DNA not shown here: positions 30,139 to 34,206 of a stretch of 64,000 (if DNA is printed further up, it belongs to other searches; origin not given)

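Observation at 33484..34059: Unassigned ~190-aa toxin domain after the RHS core, with His...Cys spacing suggestive of a permuted papain-like (PPPDE/LRAT-like) hydrolase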

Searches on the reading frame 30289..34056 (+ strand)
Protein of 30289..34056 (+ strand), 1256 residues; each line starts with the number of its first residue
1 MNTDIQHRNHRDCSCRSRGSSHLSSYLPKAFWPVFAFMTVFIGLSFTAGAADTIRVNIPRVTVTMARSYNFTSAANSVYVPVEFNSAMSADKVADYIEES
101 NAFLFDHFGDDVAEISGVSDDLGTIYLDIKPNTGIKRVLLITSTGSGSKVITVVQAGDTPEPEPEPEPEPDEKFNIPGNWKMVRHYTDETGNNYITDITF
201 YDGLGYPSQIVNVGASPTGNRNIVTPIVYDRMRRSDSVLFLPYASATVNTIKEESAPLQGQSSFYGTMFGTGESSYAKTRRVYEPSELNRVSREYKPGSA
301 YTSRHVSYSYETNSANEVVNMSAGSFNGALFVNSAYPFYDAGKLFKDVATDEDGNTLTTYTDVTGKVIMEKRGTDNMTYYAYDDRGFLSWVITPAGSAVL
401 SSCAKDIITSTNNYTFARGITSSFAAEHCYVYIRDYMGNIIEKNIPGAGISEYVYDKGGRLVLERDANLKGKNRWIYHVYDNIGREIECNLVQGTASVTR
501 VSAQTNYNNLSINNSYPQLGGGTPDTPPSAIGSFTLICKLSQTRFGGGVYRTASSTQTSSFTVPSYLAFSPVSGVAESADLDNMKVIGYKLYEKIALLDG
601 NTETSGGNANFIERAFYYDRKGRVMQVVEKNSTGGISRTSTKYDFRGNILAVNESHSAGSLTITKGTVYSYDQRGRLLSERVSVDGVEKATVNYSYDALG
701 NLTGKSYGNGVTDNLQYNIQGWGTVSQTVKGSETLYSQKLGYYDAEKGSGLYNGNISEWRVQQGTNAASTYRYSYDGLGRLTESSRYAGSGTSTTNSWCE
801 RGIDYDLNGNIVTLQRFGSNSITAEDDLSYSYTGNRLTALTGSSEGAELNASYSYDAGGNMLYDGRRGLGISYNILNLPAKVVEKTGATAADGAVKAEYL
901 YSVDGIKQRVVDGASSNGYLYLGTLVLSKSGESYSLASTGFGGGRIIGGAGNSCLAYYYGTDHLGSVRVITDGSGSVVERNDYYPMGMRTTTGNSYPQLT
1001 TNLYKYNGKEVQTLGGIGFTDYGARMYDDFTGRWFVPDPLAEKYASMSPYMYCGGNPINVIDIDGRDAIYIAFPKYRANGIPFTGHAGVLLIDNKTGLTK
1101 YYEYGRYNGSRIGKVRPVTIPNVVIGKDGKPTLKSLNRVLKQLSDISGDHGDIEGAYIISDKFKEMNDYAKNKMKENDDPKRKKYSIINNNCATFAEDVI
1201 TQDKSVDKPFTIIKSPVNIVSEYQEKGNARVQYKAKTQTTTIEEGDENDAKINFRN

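Call 3: search_protein_families(library=pfam, proteins=[window:30289-34056:+], max_evalue=1)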
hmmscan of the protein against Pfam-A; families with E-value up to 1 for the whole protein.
window:30289-34056:+ (1256 aa): 6 families
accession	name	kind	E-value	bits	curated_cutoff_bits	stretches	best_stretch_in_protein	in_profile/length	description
PF25218.1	TseH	-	4.9e-27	95.3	27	1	1079-1202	30-160/167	Type VI secretion system effector TseH-like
PF20041.5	DUF6443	-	8.4e-25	88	27.8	1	187-311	15-136/137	Domain of unknown function (DUF6443)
PF05593.20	RHS_repeat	-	5.9e-11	42.9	22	2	671-712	1-38/38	RHS Repeat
PF03527.20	RHS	-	0.042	14.1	27.9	1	957-978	2-23/38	RHS protein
PF05887.16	Trypan_PARP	-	0.047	14.1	100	1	158-171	57-78/134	Procyclic acidic repetitive protein (PARP)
PF05903.20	Peptidase_C97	-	0.12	12.6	29.2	1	1173-1202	93-120/151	PPPDE putative peptidase domain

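Call 4: search_protein_families(library=ncbifam, proteins=[window:30289-34056:+], max_evalue=1)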
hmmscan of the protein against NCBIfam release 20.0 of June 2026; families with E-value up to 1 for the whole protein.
window:30289-34056:+ (1256 aa): 2 families
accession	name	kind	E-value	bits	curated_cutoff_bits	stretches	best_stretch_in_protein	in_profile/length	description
TIGR03696.1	Rhs_assc_core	domain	2.3e-13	50.4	32.5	1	983-1065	1-75/76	RHS repeat-associated core domain-containing protein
TIGR01643.1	YD_repeat_2x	repeat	2.7e-05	24.5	15.8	1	758-794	4-41/42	YD repeat-containing protein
